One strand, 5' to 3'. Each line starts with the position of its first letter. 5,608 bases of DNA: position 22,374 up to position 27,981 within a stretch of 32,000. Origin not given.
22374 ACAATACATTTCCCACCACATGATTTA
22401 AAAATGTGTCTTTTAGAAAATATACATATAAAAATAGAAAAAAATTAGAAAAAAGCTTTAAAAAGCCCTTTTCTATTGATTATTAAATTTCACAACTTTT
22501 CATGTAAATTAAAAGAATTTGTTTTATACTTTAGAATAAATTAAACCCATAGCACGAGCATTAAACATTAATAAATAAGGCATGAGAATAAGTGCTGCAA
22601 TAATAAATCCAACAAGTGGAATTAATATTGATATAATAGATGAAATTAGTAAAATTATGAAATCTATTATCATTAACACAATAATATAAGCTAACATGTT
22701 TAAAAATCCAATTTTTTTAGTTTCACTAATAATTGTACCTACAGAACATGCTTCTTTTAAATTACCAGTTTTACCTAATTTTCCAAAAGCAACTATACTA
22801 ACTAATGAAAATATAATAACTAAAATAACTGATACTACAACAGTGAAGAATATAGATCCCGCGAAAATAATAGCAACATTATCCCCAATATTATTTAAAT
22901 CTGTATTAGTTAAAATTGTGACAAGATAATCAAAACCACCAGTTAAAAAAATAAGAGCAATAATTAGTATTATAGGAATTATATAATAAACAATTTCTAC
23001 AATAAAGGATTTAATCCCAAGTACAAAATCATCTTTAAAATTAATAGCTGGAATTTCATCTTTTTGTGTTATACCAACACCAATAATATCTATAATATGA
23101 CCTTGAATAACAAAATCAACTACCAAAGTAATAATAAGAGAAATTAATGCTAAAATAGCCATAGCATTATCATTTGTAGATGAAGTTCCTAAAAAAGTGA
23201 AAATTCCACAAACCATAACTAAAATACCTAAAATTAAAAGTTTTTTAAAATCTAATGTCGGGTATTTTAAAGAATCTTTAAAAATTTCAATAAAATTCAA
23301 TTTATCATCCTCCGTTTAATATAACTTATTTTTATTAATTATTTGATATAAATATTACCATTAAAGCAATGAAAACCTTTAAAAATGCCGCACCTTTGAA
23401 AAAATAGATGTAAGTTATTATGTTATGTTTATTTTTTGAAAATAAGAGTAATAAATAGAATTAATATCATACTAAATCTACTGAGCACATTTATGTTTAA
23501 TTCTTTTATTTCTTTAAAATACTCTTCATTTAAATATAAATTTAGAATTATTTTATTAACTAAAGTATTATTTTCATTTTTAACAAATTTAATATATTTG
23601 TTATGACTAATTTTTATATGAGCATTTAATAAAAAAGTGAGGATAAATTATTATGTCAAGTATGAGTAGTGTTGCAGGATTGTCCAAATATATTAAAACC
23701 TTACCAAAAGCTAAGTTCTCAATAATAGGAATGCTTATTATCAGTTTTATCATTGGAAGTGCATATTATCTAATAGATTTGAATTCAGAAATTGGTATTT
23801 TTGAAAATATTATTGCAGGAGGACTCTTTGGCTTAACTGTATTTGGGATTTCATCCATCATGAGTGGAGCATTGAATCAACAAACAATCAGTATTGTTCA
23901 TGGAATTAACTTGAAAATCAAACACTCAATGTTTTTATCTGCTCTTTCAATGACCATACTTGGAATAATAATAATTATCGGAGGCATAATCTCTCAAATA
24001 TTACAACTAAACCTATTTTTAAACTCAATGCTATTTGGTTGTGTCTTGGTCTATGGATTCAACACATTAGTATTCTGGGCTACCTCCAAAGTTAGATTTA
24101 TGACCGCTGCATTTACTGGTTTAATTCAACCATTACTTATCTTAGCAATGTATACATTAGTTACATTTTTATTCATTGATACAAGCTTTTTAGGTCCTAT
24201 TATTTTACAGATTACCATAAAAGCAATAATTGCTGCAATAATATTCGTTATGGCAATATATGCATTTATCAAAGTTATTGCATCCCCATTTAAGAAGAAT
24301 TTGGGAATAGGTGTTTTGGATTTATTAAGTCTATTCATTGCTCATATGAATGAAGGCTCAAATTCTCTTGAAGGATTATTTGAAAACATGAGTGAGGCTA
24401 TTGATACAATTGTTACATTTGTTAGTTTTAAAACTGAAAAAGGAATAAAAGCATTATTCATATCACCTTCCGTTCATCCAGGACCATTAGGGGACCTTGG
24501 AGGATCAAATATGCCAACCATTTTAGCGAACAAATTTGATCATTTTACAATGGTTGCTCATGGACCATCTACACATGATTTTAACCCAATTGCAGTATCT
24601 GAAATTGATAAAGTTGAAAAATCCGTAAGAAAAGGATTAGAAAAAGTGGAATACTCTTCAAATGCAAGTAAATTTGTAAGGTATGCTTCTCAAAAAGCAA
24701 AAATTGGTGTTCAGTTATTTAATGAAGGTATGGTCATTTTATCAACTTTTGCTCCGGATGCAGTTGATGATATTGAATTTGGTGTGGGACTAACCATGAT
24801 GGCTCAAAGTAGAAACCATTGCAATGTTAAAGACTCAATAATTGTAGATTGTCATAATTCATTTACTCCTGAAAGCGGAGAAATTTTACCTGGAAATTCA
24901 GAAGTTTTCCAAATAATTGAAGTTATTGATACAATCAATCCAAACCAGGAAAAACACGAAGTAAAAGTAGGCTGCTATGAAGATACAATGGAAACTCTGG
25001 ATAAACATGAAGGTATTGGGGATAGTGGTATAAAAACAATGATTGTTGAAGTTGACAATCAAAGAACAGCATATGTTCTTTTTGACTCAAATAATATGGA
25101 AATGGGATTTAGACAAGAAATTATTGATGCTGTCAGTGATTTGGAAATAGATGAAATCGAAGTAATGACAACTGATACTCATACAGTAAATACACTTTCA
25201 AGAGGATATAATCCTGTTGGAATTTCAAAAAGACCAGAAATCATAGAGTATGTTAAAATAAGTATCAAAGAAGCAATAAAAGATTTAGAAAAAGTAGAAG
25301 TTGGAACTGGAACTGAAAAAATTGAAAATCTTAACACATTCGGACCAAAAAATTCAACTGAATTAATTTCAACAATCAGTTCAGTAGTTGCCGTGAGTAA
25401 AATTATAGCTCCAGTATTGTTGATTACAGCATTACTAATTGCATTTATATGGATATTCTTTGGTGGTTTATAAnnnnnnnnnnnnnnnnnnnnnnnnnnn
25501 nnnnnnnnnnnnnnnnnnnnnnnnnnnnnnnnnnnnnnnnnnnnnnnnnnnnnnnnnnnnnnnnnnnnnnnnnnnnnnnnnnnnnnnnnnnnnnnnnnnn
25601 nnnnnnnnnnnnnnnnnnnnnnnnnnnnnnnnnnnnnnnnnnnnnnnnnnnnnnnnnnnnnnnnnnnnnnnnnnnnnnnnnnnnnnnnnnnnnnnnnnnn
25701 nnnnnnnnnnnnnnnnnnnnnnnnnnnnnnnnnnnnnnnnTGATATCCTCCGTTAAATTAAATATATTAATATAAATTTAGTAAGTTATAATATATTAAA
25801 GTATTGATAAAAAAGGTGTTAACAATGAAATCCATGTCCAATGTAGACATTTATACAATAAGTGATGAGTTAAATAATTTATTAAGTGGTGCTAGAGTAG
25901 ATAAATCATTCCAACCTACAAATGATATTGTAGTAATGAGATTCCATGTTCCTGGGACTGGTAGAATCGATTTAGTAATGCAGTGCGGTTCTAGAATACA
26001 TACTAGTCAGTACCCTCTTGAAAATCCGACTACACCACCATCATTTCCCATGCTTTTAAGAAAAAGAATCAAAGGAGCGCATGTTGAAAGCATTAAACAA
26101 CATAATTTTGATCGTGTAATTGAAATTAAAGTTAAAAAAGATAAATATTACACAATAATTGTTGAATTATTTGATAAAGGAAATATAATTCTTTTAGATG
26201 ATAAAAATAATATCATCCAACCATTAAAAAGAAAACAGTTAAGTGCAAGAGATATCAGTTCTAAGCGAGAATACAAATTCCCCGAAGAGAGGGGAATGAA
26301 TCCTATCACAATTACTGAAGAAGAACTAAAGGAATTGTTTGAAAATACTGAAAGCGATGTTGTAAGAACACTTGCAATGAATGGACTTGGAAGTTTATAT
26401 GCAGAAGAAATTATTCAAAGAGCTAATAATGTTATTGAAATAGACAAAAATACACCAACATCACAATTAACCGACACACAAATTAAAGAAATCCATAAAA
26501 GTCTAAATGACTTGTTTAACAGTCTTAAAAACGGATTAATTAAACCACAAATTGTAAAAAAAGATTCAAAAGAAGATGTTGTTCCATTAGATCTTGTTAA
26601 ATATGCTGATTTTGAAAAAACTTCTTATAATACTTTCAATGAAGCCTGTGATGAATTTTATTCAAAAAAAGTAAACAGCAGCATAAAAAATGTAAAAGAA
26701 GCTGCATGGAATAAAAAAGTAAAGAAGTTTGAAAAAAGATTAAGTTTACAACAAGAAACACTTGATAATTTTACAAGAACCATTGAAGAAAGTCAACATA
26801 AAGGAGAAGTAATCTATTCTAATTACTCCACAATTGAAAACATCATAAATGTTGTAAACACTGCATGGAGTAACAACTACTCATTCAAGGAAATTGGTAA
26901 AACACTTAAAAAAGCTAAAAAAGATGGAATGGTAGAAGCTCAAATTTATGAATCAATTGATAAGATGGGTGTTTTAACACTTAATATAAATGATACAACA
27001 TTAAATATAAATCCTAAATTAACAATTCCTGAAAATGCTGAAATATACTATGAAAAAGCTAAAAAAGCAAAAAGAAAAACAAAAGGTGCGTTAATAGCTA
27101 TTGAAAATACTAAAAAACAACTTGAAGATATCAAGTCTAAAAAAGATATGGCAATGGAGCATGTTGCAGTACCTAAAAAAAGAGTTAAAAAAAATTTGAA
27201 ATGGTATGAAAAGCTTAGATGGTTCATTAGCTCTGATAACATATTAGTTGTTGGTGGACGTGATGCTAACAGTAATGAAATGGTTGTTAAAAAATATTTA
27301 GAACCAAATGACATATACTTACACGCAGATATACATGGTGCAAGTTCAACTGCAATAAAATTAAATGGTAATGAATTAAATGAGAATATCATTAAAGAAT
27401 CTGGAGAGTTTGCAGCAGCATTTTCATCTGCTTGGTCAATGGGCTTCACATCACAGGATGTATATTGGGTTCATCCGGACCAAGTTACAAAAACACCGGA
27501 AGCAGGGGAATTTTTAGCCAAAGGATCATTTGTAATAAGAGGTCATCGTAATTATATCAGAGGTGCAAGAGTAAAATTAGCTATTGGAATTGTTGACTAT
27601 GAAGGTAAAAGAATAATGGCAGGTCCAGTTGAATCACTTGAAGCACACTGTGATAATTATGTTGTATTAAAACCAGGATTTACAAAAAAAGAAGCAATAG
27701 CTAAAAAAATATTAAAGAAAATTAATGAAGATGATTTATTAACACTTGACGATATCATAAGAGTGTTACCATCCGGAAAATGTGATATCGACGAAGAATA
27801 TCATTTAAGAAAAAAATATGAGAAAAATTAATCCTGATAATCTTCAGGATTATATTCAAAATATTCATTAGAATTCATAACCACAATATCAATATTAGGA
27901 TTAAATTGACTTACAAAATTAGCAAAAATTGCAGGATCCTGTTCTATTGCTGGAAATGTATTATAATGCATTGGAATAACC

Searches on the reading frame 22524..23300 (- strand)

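Call 12: search_protein_families(library=pfam, proteins=[window:22524-23300:-], max_evalue=0.01)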
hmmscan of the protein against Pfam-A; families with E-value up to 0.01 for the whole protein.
window:22524-23300:- (258 aa): 1 family
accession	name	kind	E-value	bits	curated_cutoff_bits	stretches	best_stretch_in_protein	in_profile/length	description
PF13197.11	DUF4013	-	3.2e-16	60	26.9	1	52-224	3-167/168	Protein of unknown function (DUF4013)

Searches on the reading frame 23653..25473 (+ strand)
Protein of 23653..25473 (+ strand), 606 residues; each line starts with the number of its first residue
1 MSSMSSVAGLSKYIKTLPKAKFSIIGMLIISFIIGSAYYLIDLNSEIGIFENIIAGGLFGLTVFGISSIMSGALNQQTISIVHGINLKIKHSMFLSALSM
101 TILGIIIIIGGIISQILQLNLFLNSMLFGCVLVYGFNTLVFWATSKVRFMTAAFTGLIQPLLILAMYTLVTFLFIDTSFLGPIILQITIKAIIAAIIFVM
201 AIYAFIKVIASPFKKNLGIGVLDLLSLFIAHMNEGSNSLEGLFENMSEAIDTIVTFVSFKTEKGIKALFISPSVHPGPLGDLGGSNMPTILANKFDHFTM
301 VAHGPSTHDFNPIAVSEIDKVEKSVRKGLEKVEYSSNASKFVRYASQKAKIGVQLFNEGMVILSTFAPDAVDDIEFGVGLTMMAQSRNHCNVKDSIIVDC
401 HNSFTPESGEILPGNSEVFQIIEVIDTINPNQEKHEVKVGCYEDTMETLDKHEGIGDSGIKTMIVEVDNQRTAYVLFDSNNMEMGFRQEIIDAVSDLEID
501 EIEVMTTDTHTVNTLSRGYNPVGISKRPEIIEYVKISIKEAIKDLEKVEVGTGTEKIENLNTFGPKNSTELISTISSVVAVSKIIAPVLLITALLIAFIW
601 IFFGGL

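Call 12: search_protein_families(library=pfam, proteins=[window:23653-25473:+], max_evalue=0.01)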
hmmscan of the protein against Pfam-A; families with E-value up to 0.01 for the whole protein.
window:23653-25473:+ (606 aa): 1 family
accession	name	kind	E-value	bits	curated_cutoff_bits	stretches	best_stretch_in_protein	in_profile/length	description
PF09843.14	DUF2070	-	6.6e-170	566.5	30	1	8-596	2-560/561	Predicted membrane protein (DUF2070)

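Call 14: find_encoding_contigs(protein=window:23653-25473:+, flank=10000, max_places=6)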
Protein window:23653-25473:+ (606 aa): 23 contigs read that carry it; 6 places shown.
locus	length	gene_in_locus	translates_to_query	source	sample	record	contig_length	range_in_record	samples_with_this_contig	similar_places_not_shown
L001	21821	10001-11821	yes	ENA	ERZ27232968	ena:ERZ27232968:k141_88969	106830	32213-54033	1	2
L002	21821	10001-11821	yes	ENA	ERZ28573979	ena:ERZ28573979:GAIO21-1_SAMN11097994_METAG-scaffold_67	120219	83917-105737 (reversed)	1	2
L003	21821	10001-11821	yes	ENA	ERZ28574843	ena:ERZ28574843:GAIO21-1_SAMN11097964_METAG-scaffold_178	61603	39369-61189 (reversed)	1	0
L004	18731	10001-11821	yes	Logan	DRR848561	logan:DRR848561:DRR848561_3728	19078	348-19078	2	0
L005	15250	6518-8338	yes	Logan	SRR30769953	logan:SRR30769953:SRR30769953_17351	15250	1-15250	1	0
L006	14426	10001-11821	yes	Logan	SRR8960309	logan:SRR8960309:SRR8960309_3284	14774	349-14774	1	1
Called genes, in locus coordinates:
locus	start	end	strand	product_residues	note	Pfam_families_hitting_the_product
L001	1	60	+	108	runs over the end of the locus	-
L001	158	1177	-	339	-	PF02275:CBAH, PF03417:AAT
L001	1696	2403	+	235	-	PF01554:MatE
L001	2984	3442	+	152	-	PF22381:Staph_reg_Sar_Rot (weak), PF01978:TrmB (faint), PF12802:MarR_2, PF01047:MarR, PF13463:HTH_27 (weak)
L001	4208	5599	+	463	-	PF02310:B12-binding, PF04055:Radical_SAM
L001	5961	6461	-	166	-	PF01969:Ni_insertion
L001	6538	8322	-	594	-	-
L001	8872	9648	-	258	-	PF13197:DUF4013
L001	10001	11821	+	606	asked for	PF09843:DUF2070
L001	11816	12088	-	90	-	-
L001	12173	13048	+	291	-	PF05833:NFACT_N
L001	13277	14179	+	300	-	PF05833:NFACT_N (weak), PF05670:NFACT-R_1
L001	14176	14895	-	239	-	PF00753:Lactamase_B, PF13483:Lactamase_B_3, PF12706:Lactamase_B_2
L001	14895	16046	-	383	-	-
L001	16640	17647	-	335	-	PF00037:Fer4 (weak), PF12838:Fer4_7, PF13183:Fer4_8 (weak), PF13237:Fer4_10 (weak), PF12838:Fer4_7, PF12838:Fer4_7, PF14697:Fer4_21, PF13187:Fer4_9, +16 more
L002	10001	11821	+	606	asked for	PF09843:DUF2070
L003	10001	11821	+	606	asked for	PF09843:DUF2070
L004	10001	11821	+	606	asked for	PF09843:DUF2070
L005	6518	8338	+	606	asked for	PF09843:DUF2070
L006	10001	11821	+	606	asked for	PF09843:DUF2070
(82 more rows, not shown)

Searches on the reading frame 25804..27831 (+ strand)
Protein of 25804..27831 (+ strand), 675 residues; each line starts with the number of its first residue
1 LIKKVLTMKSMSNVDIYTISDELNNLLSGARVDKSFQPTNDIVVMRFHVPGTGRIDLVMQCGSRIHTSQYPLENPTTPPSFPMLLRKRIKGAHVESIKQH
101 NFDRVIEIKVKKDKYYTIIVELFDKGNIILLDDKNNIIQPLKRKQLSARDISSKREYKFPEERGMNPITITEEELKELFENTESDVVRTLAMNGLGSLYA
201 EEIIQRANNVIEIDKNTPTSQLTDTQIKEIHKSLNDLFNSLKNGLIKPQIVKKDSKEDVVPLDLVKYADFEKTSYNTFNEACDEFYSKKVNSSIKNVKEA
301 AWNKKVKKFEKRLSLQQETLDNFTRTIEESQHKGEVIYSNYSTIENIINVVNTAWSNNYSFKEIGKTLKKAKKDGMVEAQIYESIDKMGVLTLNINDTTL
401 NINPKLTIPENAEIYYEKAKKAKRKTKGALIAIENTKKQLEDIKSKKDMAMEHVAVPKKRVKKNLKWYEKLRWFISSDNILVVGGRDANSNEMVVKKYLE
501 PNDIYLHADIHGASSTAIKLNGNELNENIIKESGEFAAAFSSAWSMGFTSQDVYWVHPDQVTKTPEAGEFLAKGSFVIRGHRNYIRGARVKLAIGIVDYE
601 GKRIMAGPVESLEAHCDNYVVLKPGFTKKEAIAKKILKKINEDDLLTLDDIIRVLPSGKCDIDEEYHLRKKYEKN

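Call 12: search_protein_families(library=pfam, proteins=[window:25804-27831:+], max_evalue=0.01)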
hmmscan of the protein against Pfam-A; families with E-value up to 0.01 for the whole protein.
window:25804-27831:+ (675 aa): 3 families
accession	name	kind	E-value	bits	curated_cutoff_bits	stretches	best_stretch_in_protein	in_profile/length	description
PF05833.16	NFACT_N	-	3e-79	267.4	31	1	14-448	3-419/456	NFACT N-terminal and middle domains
PF05670.18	NFACT-R_1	-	1.4e-33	116.2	29.8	1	470-580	1-112/112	NFACT protein RNA binding domain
PF17746.7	SfsA_N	-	0.00012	22.5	25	0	410-436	31-57/63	SfsA N-terminal OB domain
